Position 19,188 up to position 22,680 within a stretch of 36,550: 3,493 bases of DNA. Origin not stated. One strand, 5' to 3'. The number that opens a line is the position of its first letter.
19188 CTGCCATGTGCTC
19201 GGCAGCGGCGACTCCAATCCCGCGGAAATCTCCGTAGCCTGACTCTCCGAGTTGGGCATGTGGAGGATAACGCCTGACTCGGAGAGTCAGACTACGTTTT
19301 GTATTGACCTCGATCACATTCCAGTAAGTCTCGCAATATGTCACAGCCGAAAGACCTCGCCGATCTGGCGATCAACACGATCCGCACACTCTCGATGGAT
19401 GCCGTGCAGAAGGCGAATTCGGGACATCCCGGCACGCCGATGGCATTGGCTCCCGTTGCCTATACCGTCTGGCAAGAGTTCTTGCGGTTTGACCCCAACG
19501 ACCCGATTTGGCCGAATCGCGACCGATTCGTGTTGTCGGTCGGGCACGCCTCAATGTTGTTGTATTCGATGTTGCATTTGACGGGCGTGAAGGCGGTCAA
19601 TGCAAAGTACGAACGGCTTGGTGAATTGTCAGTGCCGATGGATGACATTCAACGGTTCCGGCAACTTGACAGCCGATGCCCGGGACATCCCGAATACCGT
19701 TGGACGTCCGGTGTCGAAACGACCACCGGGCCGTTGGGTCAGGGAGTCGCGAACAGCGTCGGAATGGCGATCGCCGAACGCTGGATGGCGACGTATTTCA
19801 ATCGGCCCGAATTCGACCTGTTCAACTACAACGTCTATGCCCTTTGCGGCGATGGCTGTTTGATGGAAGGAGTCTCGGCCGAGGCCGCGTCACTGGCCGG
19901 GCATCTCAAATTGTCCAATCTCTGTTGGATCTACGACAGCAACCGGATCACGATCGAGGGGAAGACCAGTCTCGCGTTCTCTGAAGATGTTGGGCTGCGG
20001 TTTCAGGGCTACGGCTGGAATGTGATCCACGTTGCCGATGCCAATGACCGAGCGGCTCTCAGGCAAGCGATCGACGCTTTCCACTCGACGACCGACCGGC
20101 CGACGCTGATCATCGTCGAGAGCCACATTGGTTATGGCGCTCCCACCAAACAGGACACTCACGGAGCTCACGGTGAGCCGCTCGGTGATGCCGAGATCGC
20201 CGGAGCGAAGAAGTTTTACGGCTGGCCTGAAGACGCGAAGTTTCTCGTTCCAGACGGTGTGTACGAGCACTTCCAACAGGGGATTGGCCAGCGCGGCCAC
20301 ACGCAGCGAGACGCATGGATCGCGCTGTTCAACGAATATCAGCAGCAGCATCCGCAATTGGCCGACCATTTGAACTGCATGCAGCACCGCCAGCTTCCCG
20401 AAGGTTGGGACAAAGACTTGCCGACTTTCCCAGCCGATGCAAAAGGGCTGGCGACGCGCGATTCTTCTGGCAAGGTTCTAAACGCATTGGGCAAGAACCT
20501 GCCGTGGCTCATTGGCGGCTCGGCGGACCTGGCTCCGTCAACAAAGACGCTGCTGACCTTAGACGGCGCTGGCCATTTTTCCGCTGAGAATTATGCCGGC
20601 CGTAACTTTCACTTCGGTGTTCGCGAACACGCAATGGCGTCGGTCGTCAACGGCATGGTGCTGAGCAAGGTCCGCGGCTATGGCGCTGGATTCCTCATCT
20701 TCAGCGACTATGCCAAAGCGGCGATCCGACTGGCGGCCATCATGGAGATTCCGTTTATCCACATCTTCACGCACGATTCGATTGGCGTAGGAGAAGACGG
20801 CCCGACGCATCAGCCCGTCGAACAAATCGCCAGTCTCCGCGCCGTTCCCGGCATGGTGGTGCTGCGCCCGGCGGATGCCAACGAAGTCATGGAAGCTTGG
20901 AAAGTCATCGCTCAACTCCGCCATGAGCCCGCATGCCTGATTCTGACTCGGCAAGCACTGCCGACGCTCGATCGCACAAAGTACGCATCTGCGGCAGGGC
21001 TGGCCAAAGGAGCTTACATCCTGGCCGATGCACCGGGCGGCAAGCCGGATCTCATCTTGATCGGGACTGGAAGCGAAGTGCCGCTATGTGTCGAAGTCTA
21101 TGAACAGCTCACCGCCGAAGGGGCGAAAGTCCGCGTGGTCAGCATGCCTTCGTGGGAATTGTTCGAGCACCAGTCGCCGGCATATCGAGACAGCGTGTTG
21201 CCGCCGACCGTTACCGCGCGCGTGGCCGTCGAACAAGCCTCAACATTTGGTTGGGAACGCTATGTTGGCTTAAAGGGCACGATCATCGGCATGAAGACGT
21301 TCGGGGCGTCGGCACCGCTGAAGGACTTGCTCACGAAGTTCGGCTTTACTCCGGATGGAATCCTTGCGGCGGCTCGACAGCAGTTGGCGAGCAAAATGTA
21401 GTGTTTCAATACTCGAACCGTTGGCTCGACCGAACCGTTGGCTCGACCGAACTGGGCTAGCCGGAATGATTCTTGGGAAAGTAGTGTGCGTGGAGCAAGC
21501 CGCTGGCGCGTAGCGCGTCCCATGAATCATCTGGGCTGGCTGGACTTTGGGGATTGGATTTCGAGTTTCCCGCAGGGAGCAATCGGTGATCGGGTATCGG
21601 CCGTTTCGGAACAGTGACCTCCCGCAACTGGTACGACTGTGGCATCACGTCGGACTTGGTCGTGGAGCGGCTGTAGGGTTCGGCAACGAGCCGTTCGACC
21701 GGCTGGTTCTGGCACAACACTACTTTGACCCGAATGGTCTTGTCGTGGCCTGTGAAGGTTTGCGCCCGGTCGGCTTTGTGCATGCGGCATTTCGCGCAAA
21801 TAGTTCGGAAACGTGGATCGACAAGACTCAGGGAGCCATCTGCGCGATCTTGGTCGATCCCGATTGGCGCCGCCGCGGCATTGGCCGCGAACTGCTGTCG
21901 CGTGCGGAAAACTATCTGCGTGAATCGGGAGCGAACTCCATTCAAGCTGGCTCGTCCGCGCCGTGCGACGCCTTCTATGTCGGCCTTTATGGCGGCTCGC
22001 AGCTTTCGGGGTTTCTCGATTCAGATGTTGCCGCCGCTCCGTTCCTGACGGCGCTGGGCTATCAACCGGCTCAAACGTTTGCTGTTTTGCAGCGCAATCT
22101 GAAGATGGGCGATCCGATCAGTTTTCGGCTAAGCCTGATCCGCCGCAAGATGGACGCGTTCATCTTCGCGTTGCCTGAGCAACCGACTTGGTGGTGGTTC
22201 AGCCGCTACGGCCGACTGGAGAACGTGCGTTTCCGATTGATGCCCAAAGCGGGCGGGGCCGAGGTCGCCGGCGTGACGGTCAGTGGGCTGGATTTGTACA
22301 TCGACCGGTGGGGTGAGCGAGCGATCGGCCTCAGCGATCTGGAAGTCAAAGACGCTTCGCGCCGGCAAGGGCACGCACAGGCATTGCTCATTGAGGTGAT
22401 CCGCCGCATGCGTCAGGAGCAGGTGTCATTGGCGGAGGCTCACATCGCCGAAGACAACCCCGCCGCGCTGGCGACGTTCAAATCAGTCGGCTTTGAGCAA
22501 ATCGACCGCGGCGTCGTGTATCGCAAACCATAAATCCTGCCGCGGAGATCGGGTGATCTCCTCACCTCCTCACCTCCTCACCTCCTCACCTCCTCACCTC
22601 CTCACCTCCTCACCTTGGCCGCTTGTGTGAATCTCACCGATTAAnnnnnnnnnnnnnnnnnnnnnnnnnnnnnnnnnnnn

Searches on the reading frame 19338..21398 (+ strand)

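Call 47: search_protein_families(library=pfam, proteins=[window:19338-21398:+], max_evalue=0.001)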
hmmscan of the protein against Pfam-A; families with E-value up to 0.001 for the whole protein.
window:19338-21398:+ (687 aa): 4 families
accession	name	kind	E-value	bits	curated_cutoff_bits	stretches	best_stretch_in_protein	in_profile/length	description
PF00456.26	Transketolase_N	-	2.7e-130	434.7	22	1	10-354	4-334/334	Transketolase, thiamine diphosphate binding domain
PF02779.29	Transket_pyr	-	3.1e-46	157.6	27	1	370-542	2-173/174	Transketolase, pyrimidine binding domain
PF22613.1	Transketolase_C_1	-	3.3e-43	146.9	27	1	558-671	1-113/113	Transketolase-like TK C-terminal domain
PF02780.25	Transketolase_C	-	4.8e-11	43.1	25.9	1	569-675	9-124/124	Transketolase, C-terminal domain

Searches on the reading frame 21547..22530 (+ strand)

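Call 47: search_protein_families(library=pfam, proteins=[window:21547-22530:+], max_evalue=0.001)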
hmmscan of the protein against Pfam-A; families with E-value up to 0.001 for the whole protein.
window:21547-22530:+ (328 aa): 8 families
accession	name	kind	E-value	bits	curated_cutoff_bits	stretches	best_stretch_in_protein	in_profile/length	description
PF00583.31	Acetyltransf_1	-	1.8e-22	80.3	20.7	2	57-134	24-98/116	Acetyltransferase (GNAT) family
PF13673.13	Acetyltransf_10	-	8.2e-15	55.4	23.6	2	65-144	33-102/128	Acetyltransferase (GNAT) domain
PF13508.13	Acetyltransf_7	-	5.2e-14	52.8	27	1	65-144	5-77/84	Acetyltransferase (GNAT) domain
PF08445.16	FR47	-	5.1e-11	42.9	22.1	1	262-320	24-81/86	FR47-like protein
PF13527.13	Acetyltransf_9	-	7.3e-07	29.7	25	0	17-129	2-106/127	Acetyltransferase (GNAT) domain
PF14542.12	Acetyltransf_CG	-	2.5e-05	24.8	30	0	101-129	30-58/80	GCN5-related N-acetyl-transferase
PF12568.14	PanZ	-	0.00059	19.8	22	0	258-317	60-121/128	Acetyltransferase (GNAT) domain, PanZ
PF13302.13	Acetyltransf_3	-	0.00093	20.3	25.4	0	267-317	87-138/138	Acetyltransferase (GNAT) domain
